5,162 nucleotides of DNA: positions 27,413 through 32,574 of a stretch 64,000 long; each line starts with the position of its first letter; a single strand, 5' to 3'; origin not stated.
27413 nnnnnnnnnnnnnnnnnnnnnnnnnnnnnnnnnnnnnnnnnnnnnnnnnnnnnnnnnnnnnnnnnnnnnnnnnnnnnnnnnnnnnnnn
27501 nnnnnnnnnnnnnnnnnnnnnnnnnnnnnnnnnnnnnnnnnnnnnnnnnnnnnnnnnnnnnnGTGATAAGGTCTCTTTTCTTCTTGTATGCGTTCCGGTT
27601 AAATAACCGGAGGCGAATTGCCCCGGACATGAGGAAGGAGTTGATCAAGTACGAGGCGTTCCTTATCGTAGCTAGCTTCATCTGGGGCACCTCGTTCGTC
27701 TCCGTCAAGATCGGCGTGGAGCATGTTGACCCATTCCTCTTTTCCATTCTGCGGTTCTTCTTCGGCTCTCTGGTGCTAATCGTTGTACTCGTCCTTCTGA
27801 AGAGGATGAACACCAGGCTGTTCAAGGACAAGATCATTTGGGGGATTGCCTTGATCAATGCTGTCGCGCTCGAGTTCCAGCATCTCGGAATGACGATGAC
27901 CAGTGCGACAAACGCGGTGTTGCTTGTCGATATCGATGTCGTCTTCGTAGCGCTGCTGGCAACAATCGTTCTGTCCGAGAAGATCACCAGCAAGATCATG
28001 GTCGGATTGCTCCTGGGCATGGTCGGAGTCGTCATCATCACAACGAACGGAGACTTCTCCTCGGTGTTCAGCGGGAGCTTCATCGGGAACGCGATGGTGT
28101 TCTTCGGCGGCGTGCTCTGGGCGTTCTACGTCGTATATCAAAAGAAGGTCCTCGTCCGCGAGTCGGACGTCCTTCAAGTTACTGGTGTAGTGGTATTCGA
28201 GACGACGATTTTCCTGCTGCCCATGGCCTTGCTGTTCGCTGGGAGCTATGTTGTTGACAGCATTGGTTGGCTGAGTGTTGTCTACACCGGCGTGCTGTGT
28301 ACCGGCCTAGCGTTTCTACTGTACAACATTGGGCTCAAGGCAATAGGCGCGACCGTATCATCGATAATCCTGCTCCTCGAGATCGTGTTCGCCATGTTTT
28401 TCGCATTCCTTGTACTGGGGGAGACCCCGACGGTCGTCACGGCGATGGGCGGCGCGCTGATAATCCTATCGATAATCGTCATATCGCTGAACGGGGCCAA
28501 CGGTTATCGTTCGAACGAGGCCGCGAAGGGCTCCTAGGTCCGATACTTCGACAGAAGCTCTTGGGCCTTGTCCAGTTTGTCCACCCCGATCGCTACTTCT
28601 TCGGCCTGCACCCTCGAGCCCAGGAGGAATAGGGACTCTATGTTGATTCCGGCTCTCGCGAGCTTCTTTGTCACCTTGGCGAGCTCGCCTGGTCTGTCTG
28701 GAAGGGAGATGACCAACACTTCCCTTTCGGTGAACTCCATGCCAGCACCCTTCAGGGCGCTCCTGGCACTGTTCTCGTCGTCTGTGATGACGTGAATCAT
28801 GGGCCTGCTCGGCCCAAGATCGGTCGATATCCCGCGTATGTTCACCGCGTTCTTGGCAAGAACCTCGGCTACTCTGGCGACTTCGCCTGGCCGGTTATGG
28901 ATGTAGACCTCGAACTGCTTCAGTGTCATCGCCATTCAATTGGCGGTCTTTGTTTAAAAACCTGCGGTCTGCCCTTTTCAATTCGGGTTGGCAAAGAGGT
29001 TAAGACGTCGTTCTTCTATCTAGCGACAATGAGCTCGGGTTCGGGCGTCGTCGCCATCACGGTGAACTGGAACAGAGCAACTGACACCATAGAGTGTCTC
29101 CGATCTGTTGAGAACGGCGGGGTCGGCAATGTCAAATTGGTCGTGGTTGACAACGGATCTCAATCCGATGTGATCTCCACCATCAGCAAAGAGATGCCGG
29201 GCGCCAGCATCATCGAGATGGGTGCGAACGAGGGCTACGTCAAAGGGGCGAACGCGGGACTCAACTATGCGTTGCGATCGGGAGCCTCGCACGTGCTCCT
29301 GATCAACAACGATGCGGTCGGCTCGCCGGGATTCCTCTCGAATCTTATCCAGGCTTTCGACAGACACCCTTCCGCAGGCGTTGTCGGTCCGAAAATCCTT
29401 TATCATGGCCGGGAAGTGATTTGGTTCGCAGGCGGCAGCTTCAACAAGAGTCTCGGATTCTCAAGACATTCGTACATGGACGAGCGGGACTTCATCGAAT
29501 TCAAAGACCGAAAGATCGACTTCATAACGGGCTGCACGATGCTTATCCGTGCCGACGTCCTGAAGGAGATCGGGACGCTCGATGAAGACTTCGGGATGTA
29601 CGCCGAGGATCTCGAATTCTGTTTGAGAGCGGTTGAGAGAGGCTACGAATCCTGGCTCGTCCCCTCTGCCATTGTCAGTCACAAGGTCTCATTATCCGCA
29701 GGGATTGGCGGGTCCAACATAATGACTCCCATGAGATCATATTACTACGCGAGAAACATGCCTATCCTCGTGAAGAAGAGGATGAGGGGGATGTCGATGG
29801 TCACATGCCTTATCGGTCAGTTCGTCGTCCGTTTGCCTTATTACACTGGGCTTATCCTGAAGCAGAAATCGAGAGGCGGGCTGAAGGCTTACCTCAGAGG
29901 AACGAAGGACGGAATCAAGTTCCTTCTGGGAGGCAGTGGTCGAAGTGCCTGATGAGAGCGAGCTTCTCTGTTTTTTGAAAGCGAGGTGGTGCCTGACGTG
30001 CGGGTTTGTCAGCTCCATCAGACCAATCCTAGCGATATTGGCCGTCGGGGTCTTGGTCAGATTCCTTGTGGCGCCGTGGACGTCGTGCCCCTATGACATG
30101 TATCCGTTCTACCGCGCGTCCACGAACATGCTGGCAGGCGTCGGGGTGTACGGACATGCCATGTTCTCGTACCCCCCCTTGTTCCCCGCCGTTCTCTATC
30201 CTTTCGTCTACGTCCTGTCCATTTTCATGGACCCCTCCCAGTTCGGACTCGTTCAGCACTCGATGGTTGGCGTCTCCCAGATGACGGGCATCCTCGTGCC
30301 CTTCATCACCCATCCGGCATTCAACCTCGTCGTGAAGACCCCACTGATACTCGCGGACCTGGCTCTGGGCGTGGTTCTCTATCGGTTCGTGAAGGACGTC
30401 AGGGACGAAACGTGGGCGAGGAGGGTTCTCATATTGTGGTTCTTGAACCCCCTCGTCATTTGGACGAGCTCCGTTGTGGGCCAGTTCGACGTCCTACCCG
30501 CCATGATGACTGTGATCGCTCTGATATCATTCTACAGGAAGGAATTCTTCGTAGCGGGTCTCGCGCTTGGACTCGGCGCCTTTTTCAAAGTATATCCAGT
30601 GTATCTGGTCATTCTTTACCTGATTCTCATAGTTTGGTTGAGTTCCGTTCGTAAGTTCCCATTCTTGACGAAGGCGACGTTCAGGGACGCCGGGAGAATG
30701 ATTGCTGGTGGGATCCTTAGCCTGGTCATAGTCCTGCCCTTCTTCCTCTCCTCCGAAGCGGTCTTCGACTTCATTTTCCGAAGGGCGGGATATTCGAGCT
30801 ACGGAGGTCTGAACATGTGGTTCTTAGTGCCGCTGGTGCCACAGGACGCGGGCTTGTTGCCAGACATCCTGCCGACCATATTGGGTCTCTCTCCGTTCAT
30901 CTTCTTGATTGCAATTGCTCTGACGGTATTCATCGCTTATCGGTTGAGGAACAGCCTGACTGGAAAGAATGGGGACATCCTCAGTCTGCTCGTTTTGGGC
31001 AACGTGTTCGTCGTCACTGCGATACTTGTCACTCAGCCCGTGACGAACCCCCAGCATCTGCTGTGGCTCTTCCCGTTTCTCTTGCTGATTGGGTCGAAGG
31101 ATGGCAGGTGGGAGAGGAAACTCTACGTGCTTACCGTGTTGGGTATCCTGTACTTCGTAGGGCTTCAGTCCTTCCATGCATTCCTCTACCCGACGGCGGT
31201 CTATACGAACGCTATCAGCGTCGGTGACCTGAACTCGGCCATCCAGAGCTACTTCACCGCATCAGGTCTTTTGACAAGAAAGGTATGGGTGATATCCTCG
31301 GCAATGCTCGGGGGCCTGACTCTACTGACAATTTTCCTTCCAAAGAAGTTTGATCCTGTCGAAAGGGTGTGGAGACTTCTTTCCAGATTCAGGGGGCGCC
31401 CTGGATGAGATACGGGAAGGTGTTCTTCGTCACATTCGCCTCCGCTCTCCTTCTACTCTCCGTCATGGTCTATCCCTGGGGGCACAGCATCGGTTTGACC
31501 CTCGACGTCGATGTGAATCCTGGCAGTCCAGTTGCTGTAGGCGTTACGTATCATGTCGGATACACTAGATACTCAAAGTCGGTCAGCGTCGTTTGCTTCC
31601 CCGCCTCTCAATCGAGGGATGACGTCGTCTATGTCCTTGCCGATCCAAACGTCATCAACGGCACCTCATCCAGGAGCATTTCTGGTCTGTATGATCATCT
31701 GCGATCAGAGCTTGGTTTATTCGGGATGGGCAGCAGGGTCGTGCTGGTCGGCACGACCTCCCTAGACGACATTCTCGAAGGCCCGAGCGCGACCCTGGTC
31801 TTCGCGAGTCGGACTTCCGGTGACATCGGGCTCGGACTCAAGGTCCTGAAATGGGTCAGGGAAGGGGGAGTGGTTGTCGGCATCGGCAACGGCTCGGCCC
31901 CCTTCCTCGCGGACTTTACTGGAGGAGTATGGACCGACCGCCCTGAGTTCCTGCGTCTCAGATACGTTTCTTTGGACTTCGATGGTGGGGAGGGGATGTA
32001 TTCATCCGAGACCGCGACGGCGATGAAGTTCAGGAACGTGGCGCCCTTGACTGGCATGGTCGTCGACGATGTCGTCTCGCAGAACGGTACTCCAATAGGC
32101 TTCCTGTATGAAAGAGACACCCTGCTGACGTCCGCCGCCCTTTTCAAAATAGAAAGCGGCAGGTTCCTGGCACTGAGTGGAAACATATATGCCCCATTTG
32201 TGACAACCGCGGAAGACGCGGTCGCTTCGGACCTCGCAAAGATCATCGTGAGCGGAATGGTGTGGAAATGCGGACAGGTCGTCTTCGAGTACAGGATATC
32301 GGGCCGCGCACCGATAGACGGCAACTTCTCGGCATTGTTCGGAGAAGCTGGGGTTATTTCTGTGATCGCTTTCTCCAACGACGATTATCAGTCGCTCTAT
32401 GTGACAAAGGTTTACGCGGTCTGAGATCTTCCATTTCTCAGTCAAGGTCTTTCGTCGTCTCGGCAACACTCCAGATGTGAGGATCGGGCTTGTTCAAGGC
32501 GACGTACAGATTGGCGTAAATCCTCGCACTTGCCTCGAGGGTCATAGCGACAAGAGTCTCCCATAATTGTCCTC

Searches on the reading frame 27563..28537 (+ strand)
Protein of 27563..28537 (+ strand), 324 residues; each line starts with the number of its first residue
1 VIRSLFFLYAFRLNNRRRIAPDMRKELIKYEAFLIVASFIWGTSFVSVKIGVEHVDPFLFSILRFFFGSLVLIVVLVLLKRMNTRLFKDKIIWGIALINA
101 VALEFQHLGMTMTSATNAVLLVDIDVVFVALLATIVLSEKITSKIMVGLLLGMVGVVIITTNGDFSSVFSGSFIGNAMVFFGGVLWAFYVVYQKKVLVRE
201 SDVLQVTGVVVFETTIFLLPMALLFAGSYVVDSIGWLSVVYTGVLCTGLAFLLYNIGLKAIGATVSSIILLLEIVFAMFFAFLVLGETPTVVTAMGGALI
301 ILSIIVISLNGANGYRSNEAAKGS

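Call 7: search_protein_families(library=pfam, proteins=[window:27563-28537:+], max_evalue=0.01)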
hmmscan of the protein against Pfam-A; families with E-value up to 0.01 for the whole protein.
window:27563-28537:+ (324 aa): 2 families
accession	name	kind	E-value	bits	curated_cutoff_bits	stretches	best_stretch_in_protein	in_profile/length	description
PF00892.27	EamA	-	1.1e-42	145.9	28.2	2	174-308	2-134/135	EamA-like transporter family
PF03151.22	TPT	-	0.0013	18.6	30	1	57-304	31-287/291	Triose-phosphate Transporter family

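Call 31: find_related_loci(query=window:27629-28537:+, collection=genome_contigs, flank=10000)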
Query window:27629-28537:+ (302 aa) in genome_contigs; peptide patterns used: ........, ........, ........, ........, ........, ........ (x = any residue, [..] = any of these).
84 stretches matched a pattern; 4 encode a relative of the query (tblastn E <= 1e-3); 4 distinct loci.
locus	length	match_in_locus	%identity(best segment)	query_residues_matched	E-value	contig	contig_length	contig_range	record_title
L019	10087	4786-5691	89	1-302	7e-168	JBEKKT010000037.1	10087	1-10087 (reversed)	MAG: Methanomassiliicoccales archaeon isolate SPRUCE 353 SPRUCE_353_37, whole genome shotgun sequence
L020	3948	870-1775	79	1-302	1e-153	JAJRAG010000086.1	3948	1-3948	MAG: Methanomassiliicoccales archaeon isolate OWC_0006 OWC_0006_k121_3991144, whole genome shotgun sequence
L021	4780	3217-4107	79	1-297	9e-150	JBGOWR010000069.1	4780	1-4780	MAG: Thermoplasmata archaeon isolate OBJ_0618_130150_88 k141_5299176_length_4780_cov_21.6851, whole genome shotgun seque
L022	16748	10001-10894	54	1-297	6e-104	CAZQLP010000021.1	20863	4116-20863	MAG TPA_asm: uncultured Methanomassiliicoccales archaeon isolate binchicken_co228_594 genome assembly, contig: NODE_3423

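Call 32: find_related_loci(query=window:27629-28537:+, collection=metagenome_contigs, flank=10000)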
Query window:27629-28537:+ (302 aa) in metagenome_contigs; peptide patterns used: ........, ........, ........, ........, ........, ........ (x = any residue, [..] = any of these).
171 stretches matched a pattern; 10 encode a relative of the query (tblastn E <= 1e-3); 10 distinct loci.
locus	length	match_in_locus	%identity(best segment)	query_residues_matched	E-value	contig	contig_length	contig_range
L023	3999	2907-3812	99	1-302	0e+0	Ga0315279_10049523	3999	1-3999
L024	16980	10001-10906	98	1-302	0e+0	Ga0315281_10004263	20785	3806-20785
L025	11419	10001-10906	98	1-302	0e+0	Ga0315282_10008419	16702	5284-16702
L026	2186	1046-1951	89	1-302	3e-180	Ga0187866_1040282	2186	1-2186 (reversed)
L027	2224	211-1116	87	1-302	2e-174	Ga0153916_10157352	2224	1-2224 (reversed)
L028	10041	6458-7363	79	1-302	3e-149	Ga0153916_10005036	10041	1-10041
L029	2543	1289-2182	54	1-297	3e-107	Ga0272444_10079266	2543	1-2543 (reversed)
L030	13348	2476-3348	54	1-292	2e-96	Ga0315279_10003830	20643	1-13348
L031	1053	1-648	50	86-300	2e-52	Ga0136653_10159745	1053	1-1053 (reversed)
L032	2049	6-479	50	141-297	2e-44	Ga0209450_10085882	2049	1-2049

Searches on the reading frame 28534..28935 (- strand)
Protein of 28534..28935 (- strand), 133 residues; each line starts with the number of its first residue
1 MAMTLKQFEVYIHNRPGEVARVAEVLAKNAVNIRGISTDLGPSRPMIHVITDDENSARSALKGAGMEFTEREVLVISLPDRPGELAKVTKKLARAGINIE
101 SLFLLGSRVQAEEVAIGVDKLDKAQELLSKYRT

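Call 38: search_protein_families(library=ncbifam, proteins=[window:28534-28935:-], max_evalue=0.01)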
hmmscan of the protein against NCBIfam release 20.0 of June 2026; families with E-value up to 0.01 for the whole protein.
window:28534-28935:- (133 aa): 24 families
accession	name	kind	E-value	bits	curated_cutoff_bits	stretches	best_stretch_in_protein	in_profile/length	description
NF006352.0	PRK08577.1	equivalog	1.6e-09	37.9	140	1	74-99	59-84/136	hypothetical protein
NF005112.0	PRK06545.2-4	subfamily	5e-08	32.4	294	1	67-104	283-320/356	prephenate dehydrogenase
TIGR01327.1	PGDH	equivalog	2e-07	30.2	454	1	70-124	450-502/525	phosphoglycerate dehydrogenase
TIGR00656.1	asp_kin_monofn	equivalog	3.3e-07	29.6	402.25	1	12-67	276-331/407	aspartate kinase, monofunctional class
NF001220.0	PRK00194.1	equivalog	3.4e-06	27.3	74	0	14-40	12-38/90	ACT domain-containing protein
NF005153.0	PRK06635.1-1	equivalog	6.1e-06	25.5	585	1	53-117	247-311/421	aspartate kinase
NF005600.0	PRK07334.1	equivalog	7.9e-06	24.7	496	0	74-101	334-361/408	threonine ammonia-lyase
NF005111.0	PRK06545.2-3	equivalog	8.3e-06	25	344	1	71-119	302-353/371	prephenate dehydrogenase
NF005113.0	PRK06545.2-5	equivalog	8.3e-06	25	497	1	63-104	307-345/378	prephenate dehydrogenase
NF008864.0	PRK11895.1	equivalog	2.3e-05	24.1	119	0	70-102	2-34/164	acetolactate synthase small subunit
NF004976.0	PRK06349.1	subfamily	3.3e-05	23.1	205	0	67-120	345-398/430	homoserine dehydrogenase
TIGR00119.1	acolac_sm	equivalog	3.8e-05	23.7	56.9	0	71-104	2-35/158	acetolactate synthase small subunit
TIGR01127.1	ilvA_1Cterm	equivalog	6e-05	22.2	378.75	0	76-104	310-338/380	threonine ammonia-lyase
NF005109.0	PRK06545.2-1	equivalog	8.9e-05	21.8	397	0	72-103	293-324/361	prephenate dehydrogenase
NF005110.0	PRK06545.2-2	equivalog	0.00012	21.4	385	1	57-103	340-386/423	prephenate dehydrogenase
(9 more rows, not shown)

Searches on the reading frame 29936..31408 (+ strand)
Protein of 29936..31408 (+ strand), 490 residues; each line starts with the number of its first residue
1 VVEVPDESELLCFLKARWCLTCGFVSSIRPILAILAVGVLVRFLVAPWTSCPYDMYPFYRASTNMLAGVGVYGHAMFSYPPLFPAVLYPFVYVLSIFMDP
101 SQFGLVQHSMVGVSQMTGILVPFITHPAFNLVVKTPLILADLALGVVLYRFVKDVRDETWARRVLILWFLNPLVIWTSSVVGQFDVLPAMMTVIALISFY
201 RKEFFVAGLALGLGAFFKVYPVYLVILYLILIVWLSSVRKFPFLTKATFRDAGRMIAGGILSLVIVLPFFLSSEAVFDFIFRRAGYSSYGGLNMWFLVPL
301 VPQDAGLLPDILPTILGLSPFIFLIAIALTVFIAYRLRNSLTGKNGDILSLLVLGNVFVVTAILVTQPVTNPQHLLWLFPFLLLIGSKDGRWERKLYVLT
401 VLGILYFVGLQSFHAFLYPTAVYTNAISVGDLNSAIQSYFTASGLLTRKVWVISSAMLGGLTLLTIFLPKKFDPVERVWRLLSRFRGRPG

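Call 6: search_protein_families(library=pfam, proteins=[window:29936-31408:+], max_evalue=0.01)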
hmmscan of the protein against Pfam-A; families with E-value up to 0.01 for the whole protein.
window:29936-31408:+ (490 aa): 2 families
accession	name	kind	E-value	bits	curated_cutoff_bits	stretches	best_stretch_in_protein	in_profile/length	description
PF06728.19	PIG-U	-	9e-05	22.2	24.5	1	91-249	70-204/378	GPI transamidase subunit PIG-U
PF05007.19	Mannosyl_trans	-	0.00037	20.9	23.4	1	181-241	4-61/259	Mannosyltransferase (PIG-M)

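Call 37: search_protein_families(library=pfam, proteins=[window:29936-31408:+], max_evalue=10)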
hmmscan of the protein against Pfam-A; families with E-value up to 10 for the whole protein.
window:29936-31408:+ (490 aa): 5 families
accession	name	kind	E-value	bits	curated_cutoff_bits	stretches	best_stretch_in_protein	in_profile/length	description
PF06728.19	PIG-U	-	9e-05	22.2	24.5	1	91-249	70-204/378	GPI transamidase subunit PIG-U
PF05007.19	Mannosyl_trans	-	0.00037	20.9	23.4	1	181-241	4-61/259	Mannosyltransferase (PIG-M)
PF09594.16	GT87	-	0.077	13.2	25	1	137-342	27-215/237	Glycosyltransferase family 87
PF13231.12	PMT_2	-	0.1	13.2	26.1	2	322-423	27-127/160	Dolichyl-phosphate-mannose-protein mannosyltransferase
PF01034.25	Syndecan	-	7.5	7.1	25.2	1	323-338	20-35/64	Syndecan domain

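Call 38: search_protein_families(library=ncbifam, proteins=[window:29936-31408:+], max_evalue=0.01)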
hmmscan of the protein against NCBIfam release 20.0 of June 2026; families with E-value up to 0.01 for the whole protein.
window:29936-31408:+ (490 aa): 0 families

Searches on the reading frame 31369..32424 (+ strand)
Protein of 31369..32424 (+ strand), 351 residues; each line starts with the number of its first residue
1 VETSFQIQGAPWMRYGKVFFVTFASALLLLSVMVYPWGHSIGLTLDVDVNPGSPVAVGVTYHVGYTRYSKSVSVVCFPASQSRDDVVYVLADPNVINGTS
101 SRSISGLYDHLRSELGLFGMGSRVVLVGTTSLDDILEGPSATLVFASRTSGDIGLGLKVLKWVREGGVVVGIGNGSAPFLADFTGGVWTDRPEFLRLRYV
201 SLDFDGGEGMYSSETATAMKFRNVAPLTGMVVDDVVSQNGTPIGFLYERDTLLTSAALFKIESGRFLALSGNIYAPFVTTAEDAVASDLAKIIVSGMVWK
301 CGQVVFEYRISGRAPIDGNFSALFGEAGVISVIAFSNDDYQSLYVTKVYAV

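Call 6: search_protein_families(library=pfam, proteins=[window:31369-32424:+], max_evalue=0.01)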
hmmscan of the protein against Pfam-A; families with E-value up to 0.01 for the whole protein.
window:31369-32424:+ (351 aa): 0 families

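Call 37: search_protein_families(library=pfam, proteins=[window:31405-32424:+], max_evalue=10)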
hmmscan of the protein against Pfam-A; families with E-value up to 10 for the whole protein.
window:31405-32424:+ (339 aa): 0 families

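Call 38: search_protein_families(library=ncbifam, proteins=[window:31405-32424:+], max_evalue=0.01)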
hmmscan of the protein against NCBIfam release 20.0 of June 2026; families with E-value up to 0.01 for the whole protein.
window:31405-32424:+ (339 aa): 0 families
